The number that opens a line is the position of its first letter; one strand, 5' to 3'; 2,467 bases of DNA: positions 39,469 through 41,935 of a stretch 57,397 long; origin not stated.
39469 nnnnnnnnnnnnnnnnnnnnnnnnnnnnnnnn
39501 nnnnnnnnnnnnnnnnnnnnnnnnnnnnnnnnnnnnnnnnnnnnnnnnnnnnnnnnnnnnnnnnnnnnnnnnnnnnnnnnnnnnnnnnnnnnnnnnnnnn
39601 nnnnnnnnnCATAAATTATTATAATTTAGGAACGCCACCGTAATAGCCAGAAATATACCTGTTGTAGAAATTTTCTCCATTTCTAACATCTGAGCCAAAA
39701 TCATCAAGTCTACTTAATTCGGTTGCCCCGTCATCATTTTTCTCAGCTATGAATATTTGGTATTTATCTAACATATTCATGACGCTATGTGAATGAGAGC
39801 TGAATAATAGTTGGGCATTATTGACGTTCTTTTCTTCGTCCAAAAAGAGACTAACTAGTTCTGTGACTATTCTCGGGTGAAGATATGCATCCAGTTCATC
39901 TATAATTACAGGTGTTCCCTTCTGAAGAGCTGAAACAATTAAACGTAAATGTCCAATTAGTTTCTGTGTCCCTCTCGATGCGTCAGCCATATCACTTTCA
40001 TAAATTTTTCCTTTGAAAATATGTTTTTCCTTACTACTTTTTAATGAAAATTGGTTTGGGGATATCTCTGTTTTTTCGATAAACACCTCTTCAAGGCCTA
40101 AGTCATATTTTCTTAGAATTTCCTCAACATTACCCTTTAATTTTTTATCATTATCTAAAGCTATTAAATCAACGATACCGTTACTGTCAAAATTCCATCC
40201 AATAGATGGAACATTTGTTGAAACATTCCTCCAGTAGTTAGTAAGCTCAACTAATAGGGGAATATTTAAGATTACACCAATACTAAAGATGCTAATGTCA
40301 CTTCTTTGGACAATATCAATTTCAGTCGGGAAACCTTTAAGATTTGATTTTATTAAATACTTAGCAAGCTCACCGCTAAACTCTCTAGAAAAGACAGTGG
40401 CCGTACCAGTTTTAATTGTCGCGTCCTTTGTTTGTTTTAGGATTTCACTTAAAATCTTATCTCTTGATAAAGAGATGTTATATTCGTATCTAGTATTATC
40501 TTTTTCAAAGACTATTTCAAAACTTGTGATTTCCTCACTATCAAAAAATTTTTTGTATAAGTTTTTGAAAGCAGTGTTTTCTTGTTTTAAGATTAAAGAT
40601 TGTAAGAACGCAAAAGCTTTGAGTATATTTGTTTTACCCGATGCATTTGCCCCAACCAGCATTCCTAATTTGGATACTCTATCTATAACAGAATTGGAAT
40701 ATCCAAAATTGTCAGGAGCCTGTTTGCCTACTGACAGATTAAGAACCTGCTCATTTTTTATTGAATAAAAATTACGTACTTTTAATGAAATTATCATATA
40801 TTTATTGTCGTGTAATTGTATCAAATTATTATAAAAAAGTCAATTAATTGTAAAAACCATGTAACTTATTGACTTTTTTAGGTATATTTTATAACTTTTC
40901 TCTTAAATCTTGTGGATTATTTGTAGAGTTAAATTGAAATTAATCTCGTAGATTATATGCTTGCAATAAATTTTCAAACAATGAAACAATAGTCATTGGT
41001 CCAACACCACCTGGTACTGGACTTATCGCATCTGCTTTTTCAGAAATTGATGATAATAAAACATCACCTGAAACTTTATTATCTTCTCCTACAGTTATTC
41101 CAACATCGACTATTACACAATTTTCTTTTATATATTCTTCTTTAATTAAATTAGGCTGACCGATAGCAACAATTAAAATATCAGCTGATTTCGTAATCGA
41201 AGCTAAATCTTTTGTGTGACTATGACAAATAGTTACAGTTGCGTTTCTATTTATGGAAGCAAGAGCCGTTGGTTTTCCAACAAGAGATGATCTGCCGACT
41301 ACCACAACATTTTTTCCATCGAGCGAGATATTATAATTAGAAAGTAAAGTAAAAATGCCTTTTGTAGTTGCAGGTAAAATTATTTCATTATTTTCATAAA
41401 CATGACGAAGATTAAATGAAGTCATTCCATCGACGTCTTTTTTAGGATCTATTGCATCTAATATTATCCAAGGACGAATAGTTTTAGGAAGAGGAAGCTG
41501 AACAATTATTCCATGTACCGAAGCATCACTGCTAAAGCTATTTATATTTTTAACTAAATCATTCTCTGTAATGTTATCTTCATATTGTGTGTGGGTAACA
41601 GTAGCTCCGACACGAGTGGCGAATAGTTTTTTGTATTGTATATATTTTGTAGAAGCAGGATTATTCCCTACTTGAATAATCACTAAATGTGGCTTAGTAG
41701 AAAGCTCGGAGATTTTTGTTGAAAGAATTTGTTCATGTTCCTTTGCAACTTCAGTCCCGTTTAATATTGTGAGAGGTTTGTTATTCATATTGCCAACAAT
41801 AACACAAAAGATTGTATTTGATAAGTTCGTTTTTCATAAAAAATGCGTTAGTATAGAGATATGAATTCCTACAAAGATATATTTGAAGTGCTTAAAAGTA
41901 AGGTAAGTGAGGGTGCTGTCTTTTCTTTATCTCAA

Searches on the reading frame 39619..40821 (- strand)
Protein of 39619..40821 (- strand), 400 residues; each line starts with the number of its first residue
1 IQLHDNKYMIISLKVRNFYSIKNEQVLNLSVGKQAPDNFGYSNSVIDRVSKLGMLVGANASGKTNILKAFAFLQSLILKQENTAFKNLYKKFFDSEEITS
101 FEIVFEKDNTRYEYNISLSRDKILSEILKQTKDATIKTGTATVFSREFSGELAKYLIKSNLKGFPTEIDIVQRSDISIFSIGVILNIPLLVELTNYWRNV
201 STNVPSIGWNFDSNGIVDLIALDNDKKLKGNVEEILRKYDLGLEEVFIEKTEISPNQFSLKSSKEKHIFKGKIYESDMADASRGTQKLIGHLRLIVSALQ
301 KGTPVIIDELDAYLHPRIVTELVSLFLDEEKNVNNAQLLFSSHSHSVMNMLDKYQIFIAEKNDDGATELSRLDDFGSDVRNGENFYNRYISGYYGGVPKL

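Call 63: search_protein_families(library=pfam, proteins=[window:39619-40821:-], max_evalue=0.001)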
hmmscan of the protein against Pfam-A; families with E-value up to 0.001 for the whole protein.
window:39619-40821:- (400 aa): 3 families
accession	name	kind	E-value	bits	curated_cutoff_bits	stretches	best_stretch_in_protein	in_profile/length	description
PF13304.12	AAA_21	-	1.9e-29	104.1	27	1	54-348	3-303/304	AAA domain, putative AbiEii toxin, Type IV TA system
PF02463.25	SMC_N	-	4.2e-10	39.9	40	1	45-354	19-208/220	RecF/RecN/SMC N terminal domain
PF13175.12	AAA_15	-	6.2e-08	33.1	32.1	1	225-346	246-372/374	AAA ATPase domain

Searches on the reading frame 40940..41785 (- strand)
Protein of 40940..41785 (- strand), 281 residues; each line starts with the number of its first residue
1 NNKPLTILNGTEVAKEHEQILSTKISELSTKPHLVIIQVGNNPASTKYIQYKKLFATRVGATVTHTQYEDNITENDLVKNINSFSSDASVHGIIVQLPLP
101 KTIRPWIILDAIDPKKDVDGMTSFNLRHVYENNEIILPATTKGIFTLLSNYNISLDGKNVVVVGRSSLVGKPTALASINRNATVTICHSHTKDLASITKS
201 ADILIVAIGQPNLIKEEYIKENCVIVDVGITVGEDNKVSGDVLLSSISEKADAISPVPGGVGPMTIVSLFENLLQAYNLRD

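Call 63: search_protein_families(library=pfam, proteins=[window:40940-41785:-], max_evalue=0.001)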
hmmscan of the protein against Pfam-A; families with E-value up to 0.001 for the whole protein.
window:40940-41785:- (281 aa): 2 families
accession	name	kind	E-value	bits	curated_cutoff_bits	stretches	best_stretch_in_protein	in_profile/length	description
PF02882.25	THF_DHG_CYH_C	-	2.7e-59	199.5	27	1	123-278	2-157/160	Tetrahydrofolate dehydrogenase/cyclohydrolase, NAD(P)-binding domain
PF00763.28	THF_DHG_CYH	-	4.2e-30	104.8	32.8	1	8-119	1-115/115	Tetrahydrofolate dehydrogenase/cyclohydrolase, catalytic domain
